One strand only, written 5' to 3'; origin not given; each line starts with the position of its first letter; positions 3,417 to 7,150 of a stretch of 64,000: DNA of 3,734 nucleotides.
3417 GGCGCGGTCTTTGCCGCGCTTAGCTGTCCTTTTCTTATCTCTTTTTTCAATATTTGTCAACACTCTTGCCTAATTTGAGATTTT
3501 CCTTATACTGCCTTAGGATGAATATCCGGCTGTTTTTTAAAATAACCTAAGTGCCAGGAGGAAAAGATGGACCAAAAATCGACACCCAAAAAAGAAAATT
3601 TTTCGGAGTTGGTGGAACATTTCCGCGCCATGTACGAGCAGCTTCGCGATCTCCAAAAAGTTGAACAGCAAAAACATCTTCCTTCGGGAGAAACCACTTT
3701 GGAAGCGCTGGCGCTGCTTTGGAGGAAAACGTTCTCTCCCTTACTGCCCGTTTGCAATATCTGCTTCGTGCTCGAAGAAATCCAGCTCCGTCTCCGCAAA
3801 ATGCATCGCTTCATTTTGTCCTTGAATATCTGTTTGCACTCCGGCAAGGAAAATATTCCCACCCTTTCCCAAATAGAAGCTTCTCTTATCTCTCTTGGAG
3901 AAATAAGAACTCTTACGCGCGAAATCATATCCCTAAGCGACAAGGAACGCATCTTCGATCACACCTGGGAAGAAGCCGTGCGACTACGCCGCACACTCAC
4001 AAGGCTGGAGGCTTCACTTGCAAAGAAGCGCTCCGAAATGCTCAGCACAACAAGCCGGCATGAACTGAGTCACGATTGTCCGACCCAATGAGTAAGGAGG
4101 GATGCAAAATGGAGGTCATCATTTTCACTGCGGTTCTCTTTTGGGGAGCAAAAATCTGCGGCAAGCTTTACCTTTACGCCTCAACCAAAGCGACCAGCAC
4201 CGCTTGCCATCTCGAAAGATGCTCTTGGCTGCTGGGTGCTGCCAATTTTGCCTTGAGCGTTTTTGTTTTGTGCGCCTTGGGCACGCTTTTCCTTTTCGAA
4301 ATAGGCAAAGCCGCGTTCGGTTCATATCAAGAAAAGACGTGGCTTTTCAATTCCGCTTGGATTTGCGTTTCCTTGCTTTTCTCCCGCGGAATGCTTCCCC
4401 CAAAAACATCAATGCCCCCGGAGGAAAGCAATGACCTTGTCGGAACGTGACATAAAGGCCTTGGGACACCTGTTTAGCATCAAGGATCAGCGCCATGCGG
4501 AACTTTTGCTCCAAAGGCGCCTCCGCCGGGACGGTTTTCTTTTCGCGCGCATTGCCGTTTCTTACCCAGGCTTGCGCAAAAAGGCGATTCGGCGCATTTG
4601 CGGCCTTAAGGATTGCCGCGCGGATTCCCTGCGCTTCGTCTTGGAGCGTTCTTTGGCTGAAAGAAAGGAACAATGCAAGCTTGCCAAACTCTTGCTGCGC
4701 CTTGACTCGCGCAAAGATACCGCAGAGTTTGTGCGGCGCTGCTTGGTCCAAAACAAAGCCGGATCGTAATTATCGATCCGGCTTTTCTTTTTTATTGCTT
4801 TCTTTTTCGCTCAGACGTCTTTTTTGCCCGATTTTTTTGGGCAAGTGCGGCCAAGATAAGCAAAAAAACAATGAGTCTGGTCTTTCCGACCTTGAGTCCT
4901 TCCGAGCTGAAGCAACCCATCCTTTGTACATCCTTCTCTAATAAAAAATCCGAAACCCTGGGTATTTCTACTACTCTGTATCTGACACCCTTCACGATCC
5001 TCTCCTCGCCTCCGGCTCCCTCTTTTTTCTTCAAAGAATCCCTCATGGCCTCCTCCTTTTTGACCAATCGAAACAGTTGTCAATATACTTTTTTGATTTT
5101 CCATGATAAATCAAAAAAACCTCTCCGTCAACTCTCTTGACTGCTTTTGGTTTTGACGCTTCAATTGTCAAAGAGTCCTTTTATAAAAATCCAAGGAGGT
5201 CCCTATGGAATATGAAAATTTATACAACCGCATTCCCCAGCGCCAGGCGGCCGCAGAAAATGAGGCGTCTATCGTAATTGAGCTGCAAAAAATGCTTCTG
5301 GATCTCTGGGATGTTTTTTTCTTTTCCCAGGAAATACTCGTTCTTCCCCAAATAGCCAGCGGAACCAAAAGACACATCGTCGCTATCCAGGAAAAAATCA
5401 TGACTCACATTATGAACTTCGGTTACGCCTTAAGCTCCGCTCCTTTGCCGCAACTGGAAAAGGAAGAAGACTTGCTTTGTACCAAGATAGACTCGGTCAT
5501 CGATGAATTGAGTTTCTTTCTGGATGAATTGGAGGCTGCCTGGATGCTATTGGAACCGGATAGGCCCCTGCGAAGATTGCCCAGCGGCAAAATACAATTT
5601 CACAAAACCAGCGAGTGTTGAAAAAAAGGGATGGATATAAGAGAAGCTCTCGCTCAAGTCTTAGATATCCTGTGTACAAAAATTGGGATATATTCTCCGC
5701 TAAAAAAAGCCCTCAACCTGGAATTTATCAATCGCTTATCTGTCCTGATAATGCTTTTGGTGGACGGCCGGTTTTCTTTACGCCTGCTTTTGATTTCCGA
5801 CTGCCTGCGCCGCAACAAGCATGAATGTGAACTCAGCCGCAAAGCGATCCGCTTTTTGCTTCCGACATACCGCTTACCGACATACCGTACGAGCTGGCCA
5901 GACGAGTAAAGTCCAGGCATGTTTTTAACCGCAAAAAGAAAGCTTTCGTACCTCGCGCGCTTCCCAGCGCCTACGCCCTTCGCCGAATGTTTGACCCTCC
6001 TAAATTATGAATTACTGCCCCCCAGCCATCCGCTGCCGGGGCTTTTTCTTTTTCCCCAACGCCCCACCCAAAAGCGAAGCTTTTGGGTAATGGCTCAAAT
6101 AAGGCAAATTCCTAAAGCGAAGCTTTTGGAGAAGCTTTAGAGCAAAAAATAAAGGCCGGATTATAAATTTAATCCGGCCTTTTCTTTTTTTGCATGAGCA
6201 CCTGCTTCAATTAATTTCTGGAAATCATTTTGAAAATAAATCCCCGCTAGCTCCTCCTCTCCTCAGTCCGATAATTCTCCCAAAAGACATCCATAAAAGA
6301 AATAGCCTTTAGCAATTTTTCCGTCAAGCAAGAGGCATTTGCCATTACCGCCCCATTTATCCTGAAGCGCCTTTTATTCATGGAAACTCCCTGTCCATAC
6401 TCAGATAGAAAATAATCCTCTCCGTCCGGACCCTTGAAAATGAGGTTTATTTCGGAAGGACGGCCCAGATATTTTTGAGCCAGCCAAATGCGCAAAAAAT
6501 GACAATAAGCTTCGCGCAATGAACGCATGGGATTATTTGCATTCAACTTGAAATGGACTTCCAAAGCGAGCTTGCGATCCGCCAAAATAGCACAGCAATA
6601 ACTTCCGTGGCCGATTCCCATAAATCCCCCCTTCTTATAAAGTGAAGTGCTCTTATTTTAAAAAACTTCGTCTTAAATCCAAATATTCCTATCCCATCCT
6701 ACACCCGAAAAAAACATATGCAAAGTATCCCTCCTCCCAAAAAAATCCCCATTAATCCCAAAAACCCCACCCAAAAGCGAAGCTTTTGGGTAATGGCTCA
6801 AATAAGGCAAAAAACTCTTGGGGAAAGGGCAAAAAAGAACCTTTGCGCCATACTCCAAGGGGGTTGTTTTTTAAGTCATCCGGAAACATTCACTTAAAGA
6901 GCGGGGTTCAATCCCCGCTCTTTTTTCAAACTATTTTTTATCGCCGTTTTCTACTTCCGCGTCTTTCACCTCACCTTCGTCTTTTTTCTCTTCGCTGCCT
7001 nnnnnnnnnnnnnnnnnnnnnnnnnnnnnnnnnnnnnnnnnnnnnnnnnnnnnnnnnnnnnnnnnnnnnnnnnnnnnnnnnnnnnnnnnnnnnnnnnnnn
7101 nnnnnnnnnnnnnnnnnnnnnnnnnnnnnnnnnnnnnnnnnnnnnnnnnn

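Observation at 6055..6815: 47-bp direct repeats with GCGAAGC mini-hairpins bracketing a single SD-supported gene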

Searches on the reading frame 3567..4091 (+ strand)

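Call 8: search_protein_families(library=pfam, proteins=[window:3567-4091:+], max_evalue=1)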
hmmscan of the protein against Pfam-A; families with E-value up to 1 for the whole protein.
window:3567-4091:+ (174 aa): 2 families
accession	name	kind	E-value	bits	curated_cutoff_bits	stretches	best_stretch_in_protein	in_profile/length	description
PF12761.13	End3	-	0.023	15.3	25.2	1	131-161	11-40/115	Actin cytoskeleton-regulatory complex protein END3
PF13675.11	PilJ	-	0.052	14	26.6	1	8-59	40-95/114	Type IV pili methyl-accepting chemotaxis transducer N-term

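Call 20: search_protein_families(library=phrogs, proteins=[window:3567-4091:+], max_evalue=0.1)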
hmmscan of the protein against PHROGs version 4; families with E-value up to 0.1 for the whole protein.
window:3567-4091:+ (174 aa): 1 family
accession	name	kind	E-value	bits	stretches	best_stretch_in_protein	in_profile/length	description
phrog_10366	-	unknown function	0.06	14.7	0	114-151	12-49/75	-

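Call 21: search_protein_families(library=padloc, proteins=[window:3567-4091:+], max_evalue=0.1)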
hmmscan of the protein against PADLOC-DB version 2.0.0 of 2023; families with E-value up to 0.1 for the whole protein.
window:3567-4091:+ (174 aa): 0 families

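Call 22: search_protein_families(library=ncbifam, proteins=[window:3567-4091:+], max_evalue=0.1)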
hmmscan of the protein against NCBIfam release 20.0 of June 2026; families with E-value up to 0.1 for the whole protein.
window:3567-4091:+ (174 aa): 0 families

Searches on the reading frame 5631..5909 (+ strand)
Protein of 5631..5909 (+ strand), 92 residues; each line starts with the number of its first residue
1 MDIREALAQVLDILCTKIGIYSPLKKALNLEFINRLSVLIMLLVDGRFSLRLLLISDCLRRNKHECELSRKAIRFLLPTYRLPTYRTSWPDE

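Call 8: search_protein_families(library=pfam, proteins=[window:5631-5909:+], max_evalue=1)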
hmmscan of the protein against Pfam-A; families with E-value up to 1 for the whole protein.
window:5631-5909:+ (92 aa): 0 families

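Call 20: search_protein_families(library=phrogs, proteins=[window:5631-5909:+], max_evalue=0.1)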
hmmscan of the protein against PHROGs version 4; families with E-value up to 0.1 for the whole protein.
window:5631-5909:+ (92 aa): 0 families

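Call 21: search_protein_families(library=padloc, proteins=[window:5631-5909:+], max_evalue=0.1)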
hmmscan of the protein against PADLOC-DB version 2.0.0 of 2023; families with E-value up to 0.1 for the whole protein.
window:5631-5909:+ (92 aa): 0 families

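Call 22: search_protein_families(library=ncbifam, proteins=[window:5631-5909:+], max_evalue=0.1)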
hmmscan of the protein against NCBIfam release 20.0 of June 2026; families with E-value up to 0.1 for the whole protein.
window:5631-5909:+ (92 aa): 0 families

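Call 80: find_encoding_contigs(protein=window:5631-5909:+, flank=6000, max_places=10)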
Protein window:5631-5909:+ (92 aa): 3 contigs read that carry it; 2 places shown.
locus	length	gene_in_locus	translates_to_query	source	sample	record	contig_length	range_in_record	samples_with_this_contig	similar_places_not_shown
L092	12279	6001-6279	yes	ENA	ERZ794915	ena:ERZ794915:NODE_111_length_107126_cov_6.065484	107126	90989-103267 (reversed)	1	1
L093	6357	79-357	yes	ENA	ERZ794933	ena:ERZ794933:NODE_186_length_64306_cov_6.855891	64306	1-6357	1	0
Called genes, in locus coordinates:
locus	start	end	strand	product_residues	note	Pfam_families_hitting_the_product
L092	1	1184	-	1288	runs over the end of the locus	-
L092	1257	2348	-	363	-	PF00226:DnaJ, PF01556:DnaJ_C, PF27659:CHP02642 (faint), PF00684:DnaJ_CXXCXGXG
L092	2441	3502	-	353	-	-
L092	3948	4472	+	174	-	-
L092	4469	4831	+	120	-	-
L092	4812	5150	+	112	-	-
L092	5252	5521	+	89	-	-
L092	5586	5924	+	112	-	-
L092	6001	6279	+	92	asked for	-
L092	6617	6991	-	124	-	-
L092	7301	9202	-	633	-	PF00012:HSP70, PF06723:MreB_Mbl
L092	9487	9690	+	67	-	-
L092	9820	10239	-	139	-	PF00011:HSP20, PF17886:ArsA_HSP20 (weak)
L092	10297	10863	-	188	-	PF01025:GrpE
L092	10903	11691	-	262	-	PF08220:HTH_DeoR (faint), PF01628:HrcA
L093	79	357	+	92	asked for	-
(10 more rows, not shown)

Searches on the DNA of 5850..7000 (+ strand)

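Call 42: search_rna_families(source=window, start=5850, end=7000, threshold=evalue, max_evalue=10, show_alignments=2)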
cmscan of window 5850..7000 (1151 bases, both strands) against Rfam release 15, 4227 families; matches with E-value up to 10: 35.
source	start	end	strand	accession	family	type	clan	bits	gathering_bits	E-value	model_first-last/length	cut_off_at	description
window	6120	6191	+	RF02371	PyrG_leader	Cis-reg; leader;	-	28.9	65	0.17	1-78/78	no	PyrG leader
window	6145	6215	-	RF02074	STnc240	Gene; sRNA;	-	27.6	55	0.12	1-77/77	no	Enterobacterial sRNA STnc240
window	6111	6158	+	RF01100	PK-BYV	Cis-reg;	-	27.3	50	0.002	1-40/40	no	3'-terminal pseudoknot in BYV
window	6095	6191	+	RF00558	L20_leader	Cis-reg; leader;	-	27.2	58.7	0.0064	1-127/127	no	Ribosomal protein L20 leader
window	6831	6931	+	RF02053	STnc430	Gene; sRNA;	-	27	47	0.078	1-162/162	no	Enterobacterial sRNA STnc430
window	6138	6245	-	RF00121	MicC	Gene; sRNA;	-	26.5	90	0.19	1-123/123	no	MicC RNA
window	6108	6190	+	RF04312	trpB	Cis-reg;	-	26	59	0.42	1-107/107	no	trpB ncRNA motif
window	6144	6264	-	RF02397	sau-5971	Gene; sRNA;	-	25.1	90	0.069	1-96/96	no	Staphylococcus sRNA sau-5971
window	6144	6189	+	RF04134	MIR7504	Gene; miRNA;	-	24.9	83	0.098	1-124/124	no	MIR7504 microRNA precursor family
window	6147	6234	-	RF02901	AaHKsRNA41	Gene; sRNA;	-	22.3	97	0.012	1-187/187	no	Aggregatibacter sRNA 41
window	6829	6932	+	RF00558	L20_leader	Cis-reg; leader;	-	21.9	58.7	0.13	1-127/127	no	Ribosomal protein L20 leader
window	6104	6188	+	RF00506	Thr_leader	Cis-reg; leader;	-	21.6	55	0.24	1-118/118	no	Threonine operon leader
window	6145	6211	-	RF00506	Thr_leader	Cis-reg; leader;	-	21.4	55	0.26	1-118/118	no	Threonine operon leader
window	6124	6207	-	RF00908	MIR529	Gene; miRNA;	-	21.3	75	0.05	1-131/131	no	MIR529 microRNA precursor family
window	6146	6240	-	RF04182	GibS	Gene; sRNA;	-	21.1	115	3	1-142/142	no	GibS sRNA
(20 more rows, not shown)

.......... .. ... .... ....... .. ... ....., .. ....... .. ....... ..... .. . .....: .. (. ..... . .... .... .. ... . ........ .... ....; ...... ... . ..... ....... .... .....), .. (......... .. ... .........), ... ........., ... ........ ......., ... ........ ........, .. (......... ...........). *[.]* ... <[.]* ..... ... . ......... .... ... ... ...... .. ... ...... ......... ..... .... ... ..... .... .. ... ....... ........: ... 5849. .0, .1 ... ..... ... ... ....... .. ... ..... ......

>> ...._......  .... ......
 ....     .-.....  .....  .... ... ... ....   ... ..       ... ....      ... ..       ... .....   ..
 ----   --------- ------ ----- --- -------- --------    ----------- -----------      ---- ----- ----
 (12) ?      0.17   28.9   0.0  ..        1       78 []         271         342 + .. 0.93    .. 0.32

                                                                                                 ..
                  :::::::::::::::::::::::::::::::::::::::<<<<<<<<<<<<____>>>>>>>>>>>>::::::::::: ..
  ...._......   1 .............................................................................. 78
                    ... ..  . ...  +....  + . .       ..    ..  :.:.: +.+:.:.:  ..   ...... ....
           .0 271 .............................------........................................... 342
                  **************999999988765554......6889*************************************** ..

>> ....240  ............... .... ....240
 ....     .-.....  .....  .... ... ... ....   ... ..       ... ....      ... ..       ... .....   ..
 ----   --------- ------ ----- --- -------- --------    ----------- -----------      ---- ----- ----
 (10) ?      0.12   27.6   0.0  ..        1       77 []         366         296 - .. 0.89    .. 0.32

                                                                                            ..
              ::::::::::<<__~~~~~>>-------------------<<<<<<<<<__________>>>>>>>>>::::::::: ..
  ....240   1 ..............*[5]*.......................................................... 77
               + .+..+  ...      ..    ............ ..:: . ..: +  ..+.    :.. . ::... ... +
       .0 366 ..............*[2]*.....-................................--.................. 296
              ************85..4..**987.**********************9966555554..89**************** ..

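Call 48: search_dna_similar(query=window:6040-6840:+, collection=phages, mode=distant, max_evalue=0.01)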
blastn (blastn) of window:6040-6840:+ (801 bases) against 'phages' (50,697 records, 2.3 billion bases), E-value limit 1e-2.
No match.

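Call 49: search_dna_similar(query=window:6040-6840:+, collection=plasmids, mode=distant, max_evalue=0.01)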
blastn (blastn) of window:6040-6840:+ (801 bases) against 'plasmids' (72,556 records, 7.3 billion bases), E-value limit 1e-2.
No match.
